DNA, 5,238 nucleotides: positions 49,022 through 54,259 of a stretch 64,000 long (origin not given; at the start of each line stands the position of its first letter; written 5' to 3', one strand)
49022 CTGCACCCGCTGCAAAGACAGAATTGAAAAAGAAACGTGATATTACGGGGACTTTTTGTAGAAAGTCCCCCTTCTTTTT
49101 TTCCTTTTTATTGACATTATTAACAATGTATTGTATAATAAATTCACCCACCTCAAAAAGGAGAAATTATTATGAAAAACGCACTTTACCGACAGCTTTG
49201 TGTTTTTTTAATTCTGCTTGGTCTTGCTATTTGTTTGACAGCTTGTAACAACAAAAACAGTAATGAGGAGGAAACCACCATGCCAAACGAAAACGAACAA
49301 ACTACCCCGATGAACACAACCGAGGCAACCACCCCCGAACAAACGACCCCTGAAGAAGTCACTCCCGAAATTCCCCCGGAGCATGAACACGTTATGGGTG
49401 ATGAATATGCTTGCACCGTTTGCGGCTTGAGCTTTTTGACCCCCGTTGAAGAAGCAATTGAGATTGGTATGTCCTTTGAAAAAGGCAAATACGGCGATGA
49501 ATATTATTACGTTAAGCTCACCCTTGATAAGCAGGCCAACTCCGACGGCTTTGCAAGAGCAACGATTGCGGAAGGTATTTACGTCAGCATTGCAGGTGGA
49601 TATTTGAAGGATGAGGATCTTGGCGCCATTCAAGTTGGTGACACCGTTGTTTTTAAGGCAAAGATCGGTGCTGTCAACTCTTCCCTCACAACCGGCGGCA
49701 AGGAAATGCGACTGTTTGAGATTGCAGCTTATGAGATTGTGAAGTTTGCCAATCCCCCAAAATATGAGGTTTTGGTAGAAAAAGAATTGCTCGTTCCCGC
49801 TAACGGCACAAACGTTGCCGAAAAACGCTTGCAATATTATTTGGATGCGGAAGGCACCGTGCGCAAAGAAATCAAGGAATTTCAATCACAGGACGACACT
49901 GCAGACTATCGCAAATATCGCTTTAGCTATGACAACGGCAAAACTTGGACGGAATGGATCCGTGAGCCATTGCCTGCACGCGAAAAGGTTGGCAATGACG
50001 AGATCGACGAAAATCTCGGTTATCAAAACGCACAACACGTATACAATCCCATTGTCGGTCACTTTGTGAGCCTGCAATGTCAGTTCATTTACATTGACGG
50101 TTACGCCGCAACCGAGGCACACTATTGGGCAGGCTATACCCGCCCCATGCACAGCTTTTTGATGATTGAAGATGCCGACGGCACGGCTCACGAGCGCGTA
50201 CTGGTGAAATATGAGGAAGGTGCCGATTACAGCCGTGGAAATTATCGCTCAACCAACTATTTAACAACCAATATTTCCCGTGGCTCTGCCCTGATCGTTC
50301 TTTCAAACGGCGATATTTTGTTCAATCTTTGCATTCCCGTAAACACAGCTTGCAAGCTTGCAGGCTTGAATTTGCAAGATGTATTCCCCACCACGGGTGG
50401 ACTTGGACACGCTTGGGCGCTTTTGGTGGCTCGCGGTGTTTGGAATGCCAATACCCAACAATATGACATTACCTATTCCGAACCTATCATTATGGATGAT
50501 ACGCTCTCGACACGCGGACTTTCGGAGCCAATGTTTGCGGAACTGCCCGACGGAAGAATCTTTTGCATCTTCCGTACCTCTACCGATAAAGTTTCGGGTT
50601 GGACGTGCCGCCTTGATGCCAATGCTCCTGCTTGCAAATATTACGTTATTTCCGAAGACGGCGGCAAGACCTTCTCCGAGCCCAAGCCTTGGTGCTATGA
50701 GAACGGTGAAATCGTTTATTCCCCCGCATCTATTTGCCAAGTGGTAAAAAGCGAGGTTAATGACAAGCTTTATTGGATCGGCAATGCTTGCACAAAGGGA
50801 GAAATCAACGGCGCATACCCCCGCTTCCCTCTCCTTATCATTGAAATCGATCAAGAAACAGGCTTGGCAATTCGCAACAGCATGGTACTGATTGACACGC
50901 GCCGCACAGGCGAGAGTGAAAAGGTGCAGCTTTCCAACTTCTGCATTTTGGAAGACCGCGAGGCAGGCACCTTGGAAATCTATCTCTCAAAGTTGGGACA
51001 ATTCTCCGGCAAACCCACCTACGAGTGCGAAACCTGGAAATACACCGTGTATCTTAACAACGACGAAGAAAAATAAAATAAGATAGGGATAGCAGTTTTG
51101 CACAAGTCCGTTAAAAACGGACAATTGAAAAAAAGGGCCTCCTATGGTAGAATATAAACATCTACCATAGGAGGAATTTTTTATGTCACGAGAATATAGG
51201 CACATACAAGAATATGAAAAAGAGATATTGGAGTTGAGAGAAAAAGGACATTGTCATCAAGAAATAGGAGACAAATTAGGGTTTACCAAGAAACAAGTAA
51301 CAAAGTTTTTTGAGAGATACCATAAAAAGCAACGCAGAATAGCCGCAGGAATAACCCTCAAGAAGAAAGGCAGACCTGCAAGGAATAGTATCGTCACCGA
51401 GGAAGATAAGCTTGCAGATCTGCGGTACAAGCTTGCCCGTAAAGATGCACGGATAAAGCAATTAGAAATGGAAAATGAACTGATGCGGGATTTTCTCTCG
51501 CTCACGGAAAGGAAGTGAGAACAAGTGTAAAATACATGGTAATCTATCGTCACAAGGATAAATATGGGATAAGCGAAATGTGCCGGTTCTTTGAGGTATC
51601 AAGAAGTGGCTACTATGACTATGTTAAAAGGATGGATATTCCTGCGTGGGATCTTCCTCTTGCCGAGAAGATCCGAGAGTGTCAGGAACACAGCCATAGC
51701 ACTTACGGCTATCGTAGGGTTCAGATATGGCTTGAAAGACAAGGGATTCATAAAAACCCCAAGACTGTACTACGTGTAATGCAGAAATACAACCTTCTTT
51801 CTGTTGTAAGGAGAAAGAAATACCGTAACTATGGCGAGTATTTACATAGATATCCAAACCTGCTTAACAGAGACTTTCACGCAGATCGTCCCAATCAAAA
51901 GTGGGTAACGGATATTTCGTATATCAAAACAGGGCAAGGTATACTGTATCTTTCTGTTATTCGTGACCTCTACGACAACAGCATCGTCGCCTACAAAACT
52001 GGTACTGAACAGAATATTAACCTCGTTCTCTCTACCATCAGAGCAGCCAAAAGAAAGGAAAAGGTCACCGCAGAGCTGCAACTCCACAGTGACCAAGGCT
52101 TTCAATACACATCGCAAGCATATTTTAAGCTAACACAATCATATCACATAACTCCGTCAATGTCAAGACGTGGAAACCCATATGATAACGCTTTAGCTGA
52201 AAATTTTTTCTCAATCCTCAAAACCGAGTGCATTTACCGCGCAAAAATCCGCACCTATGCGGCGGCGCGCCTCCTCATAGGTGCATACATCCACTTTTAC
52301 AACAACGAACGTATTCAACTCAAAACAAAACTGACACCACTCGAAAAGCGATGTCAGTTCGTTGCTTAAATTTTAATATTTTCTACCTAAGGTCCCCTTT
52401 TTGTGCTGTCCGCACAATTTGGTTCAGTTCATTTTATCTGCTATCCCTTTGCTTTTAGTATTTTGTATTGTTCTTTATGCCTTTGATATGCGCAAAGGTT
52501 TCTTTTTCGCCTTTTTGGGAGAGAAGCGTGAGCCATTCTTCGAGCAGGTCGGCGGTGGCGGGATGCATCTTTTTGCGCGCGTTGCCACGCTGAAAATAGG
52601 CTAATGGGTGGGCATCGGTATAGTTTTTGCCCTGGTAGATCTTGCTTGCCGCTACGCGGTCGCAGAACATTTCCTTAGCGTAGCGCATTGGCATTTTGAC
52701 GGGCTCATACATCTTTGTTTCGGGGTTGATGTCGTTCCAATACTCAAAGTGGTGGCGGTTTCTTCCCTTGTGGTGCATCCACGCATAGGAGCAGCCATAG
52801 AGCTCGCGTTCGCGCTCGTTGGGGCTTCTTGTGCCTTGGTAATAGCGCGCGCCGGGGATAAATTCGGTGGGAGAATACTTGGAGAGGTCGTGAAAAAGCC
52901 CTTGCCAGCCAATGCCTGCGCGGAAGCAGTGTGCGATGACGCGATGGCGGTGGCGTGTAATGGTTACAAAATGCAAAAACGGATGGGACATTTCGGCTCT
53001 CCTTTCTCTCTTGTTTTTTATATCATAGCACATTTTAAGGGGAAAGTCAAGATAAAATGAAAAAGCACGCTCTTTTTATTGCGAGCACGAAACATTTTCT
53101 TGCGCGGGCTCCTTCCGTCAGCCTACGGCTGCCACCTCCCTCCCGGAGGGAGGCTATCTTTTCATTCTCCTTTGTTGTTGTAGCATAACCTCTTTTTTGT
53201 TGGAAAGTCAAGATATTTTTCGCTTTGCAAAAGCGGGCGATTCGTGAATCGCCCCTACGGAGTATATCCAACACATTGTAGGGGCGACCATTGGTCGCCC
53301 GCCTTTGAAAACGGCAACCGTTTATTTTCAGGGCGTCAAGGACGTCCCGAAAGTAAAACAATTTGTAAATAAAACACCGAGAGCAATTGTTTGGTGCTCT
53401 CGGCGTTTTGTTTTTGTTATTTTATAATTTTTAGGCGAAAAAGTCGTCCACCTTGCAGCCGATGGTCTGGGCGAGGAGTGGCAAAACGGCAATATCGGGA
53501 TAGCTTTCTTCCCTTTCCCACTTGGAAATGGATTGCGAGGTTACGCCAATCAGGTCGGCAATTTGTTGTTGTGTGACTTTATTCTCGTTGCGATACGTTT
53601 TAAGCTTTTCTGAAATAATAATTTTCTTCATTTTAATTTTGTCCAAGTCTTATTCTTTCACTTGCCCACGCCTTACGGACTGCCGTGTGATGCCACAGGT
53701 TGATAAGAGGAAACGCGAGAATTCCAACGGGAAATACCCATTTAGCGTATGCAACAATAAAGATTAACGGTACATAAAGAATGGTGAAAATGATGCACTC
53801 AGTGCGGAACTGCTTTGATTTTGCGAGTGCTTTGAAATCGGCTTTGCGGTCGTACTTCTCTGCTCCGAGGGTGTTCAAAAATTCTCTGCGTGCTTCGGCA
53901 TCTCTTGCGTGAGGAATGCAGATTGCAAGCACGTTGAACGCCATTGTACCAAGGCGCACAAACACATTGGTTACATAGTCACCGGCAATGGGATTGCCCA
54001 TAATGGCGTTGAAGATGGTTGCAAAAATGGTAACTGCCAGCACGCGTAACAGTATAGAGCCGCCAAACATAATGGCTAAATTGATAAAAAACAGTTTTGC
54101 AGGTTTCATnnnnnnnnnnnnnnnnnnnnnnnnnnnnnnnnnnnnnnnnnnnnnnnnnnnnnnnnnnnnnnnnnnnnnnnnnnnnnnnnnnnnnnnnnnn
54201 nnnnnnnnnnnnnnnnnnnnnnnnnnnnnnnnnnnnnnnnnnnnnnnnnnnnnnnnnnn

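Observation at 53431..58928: MerR-controlled, AT-rich eight-gene operon of unrecognisable membrane proteins: best candidate for an undescribed system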

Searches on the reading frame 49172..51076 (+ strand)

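Call 52: search_protein_families(library=pfam, proteins=[window:49172-51076:+], max_evalue=0.001)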
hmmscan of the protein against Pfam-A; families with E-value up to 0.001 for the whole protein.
window:49172-51076:+ (634 aa): 1 family
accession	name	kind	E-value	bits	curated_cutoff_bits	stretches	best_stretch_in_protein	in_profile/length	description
PF02012.26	BNR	-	0.00025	21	27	0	251-260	2-11/12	BNR/Asp-box repeat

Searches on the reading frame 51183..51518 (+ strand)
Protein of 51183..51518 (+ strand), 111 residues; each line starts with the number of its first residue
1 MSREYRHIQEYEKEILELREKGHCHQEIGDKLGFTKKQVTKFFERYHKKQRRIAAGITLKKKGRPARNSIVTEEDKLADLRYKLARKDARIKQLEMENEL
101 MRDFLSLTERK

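Call 52: search_protein_families(library=pfam, proteins=[window:51183-51518:+], max_evalue=0.001)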
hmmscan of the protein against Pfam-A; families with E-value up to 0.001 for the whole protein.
window:51183-51518:+ (111 aa): 1 family
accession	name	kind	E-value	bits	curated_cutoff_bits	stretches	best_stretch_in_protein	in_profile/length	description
PF13384.12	HTH_23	-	0.00063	19.9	24.6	0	14-48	9-43/50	Homeodomain-like domain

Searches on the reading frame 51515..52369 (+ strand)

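Call 52: search_protein_families(library=pfam, proteins=[window:51515-52369:+], max_evalue=0.001)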
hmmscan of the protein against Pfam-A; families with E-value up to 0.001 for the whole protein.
window:51515-52369:+ (284 aa): 4 families
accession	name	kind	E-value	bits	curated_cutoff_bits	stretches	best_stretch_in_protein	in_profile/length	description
PF00665.32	rve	-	2.5e-20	73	32.6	1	124-222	2-102/102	Integrase core domain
PF13276.12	HTH_21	-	4.3e-16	59.3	28.1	1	46-102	3-60/60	HTH-like domain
PF13333.12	rve_2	-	6.6e-12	45.8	22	1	229-278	1-51/56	Integrase core domain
PF13683.12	rve_3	-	7.1e-11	42.1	26.5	1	211-266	2-57/67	Integrase core domain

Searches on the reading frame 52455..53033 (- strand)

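Call 52: search_protein_families(library=pfam, proteins=[window:52455-53033:-], max_evalue=0.001)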
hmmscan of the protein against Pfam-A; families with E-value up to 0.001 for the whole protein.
window:52455-53033:- (192 aa): 1 family
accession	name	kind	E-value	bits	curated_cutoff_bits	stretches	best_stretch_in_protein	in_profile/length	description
PF18907.5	DUF5662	-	5.9e-38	130.4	27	1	21-168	5-154/156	Family of unknown function (DUF5662)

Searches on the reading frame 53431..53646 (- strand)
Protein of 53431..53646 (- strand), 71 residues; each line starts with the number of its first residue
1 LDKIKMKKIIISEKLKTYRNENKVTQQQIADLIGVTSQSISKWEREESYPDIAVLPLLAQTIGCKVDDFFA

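Call 3: search_protein_families(library=pfam, proteins=[window:53431-53646:-], max_evalue=0.1)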
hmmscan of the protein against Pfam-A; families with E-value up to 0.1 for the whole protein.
window:53431-53646:- (71 aa): 15 families
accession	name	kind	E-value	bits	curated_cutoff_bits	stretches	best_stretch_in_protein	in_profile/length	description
PF01381.28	HTH_3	-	1.1e-13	51.4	23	1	15-69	1-55/55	Helix-turn-helix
PF12844.13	HTH_19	-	2.8e-09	37.2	30.2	1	13-63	2-52/64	Helix-turn-helix domain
PF13560.12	HTH_31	-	4.6e-07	30.5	27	1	13-66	4-58/64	Helix-turn-helix domain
PF13443.12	HTH_26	-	2.7e-06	28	22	1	14-70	1-58/63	Cro/C1-type HTH DNA-binding domain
PF13545.12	HTH_Crp_2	-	0.0037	17.6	27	1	23-42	22-41/70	Crp-like helix-turn-helix domain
PF14549.12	P22_Cro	-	0.0098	16.1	30.2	1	26-44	12-30/60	DNA-binding transcriptional regulator Cro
PF12802.13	MarR_2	-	0.01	16.4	27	1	18-42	15-39/61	MarR family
PF13384.12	HTH_23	-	0.013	15.8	24.6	1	22-43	16-37/50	Homeodomain-like domain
PF05269.17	Phage_CII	-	0.016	15.9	21.3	1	24-46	24-46/91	Bacteriophage CII protein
PF15731.11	MqsA_antitoxin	-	0.024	15.2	30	1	11-58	70-117/131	Antitoxin component of bacterial toxin-antitoxin system, MqsA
PF07037.17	YfeC-like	-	0.025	15.3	22.9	1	25-49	2-26/122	Transcription regulator YfeC-like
PF04814.19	HNF-1_N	-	0.03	15.2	29.7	1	8-43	119-154/175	Hepatocyte nuclear factor 1 (HNF-1), N terminus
PF04545.22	Sigma70_r4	-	0.067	13.2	24.1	1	19-45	16-42/50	Sigma-70, region 4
PF13022.12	HTH_Tnp_1_2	-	0.078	13.5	27.9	1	15-49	24-52/122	Helix-turn-helix of insertion element transposase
PF08279.18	HTH_11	-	0.082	13.2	25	0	18-42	9-34/55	HTH domain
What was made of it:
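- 53431..53631 (-): XRE-family HTH protein, 66 aa (family F4), the last gene of the operon. Pfam HTH_3 51 bits (call 3).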

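Call 4: search_protein_families(library=ncbifam, proteins=[window:53431-53646:-], max_evalue=0.1)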
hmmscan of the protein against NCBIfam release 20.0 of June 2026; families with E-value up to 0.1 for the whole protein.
window:53431-53646:- (71 aa): 22 families
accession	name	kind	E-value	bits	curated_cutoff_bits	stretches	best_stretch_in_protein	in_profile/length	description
NF041951.1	phage_RstR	subfamily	3.7e-11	43.2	80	1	11-67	3-59/108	RstR family transcriptional repressor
NF007257.0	PRK09706.1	subfamily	1.1e-09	38.3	101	1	6-65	1-60/135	transcriptional repressor DicA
TIGR03830.1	CxxCG_CxxCG_HTH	subfamily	1.3e-08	34.7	61.8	1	5-58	60-113/127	type II TA system antitoxin MqsA family protein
TIGR03070.1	couple_hipB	subfamily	4.5e-07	29.7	71.65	1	11-63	3-55/58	type II toxin-antitoxin system Y4mF family antitoxin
NF052239.1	antitox_spr1629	equivalog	1.9e-05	23.9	335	1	11-69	3-61/377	spr1629 family repressor/antitoxin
NF007408.0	PRK09943.1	equivalog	4.7e-05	23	211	1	8-71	5-68/185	HTH-type transcriptional regulator PuuR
NF041575.1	antitoxPezA_Strep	equivalog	5.1e-05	23.3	290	1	11-58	2-49/158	type II toxin-antitoxin system antitoxin PezA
NF003162.0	PRK04140.1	equivalog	5.2e-05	22.4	263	1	12-62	128-178/317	transcriptional regulator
NF047948.1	male_kill_WMK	equivalog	0.0001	21.9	300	1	11-70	6-65/300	WO male-killing family protein Wmk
NF040522.1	VC1465_fam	subfamily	0.0002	21.4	70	1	16-47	2-33/111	VC1465 family Xer recombination activation factor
TIGR00270.2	TIGR00270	equivalog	0.00076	19.3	110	1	13-64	78-129/159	multiprotein bridging factor aMBF1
NF007271.0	PRK09726.1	equivalog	0.0008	19.4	79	1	11-47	13-49/88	type II toxin-antitoxin system antitoxin HipB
NF058600.1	TransRegSco1979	equivalog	0.0025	16.9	350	1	7-55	5-53/280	Sco1979 family transcriptional regulator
NF047542.1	telomere_Tap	equivalog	0.0047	15.7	600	1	16-51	23-58/695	telomere-associated protein Tap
NF041265.1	NadS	equivalog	0.0079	16.5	60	1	15-50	35-70/94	NadS family protein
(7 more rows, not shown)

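Call 5: search_protein_families(library=padloc, proteins=[window:53431-53646:-], max_evalue=0.1)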
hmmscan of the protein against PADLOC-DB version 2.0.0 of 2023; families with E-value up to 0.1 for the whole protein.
window:53431-53646:- (71 aa): 19 families
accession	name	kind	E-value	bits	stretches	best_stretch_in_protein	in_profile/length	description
PDLC03954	RmrA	-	2.9e-10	37.6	1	9-65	9-65/380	-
PDLC03952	RmrA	-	2.2e-09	34.7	1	5-67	17-79/395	-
PDLC03951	RmrA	-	2.3e-09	34.7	1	12-68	10-66/400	-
PDLC03947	RmrA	-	5.2e-09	33.4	1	3-66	4-67/383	-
PDLC03949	RmrA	-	3.5e-08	30.7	1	12-70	4-62/363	-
PDLC02926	HTH_VI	-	2.4e-07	28.9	1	11-67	2-58/92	-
PDLC03671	Control_protein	-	2.7e-07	28.7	1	8-67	12-71/84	control protein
PDLC03944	RmrA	-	1.1e-06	26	1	8-65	4-61/384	-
PDLC03956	RmrA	-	1.4e-06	25.7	1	10-69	8-68/399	-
PDLC03948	RmrA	-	2.1e-06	24.9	1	12-67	10-65/397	-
PDLC03945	RmrA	-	5.6e-06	23.8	1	11-69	3-61/394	-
PDLC03955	RmrA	-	9.4e-06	23.1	1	13-70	23-79/371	-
PDLC04142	capH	-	1.4e-05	24.1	1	5-68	1-64/103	capH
PDLC03946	RmrA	-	7.8e-05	19.6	1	12-70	4-62/357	-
PDLC04133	mad1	-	0.00025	19.3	1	19-46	1-28/60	mads_1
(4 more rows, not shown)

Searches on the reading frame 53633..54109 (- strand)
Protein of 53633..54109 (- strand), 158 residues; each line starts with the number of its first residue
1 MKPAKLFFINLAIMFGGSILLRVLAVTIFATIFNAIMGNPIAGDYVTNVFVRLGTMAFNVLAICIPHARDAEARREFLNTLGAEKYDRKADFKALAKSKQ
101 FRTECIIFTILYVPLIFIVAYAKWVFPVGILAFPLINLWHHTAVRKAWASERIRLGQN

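Call 3: search_protein_families(library=pfam, proteins=[window:53633-54109:-], max_evalue=0.1)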
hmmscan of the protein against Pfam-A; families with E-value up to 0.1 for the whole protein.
window:53633-54109:- (158 aa): 1 family
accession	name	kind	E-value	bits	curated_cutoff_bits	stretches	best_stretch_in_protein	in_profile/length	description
PF04116.19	FA_hydroxylase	-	0.019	15.8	31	1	92-154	39-101/132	Fatty acid hydroxylase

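Call 4: search_protein_families(library=ncbifam, proteins=[window:53633-54109:-], max_evalue=0.1)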
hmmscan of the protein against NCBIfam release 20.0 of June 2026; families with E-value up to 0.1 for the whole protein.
window:53633-54109:- (158 aa): 0 families

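Call 5: search_protein_families(library=padloc, proteins=[window:53633-54109:-], max_evalue=0.1)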
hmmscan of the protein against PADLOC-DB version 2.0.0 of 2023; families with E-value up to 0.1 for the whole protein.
window:53633-54109:- (158 aa): 0 families

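Call 53: search_protein_families(library=phrogs, proteins=[window:53633-54109:-], max_evalue=0.05)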
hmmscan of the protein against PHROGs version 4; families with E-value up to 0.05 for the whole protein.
window:53633-54109:- (158 aa): 1 family
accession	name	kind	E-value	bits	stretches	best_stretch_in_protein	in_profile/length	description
phrog_32780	-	unknown function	0.0081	17.2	1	105-140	5-38/64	-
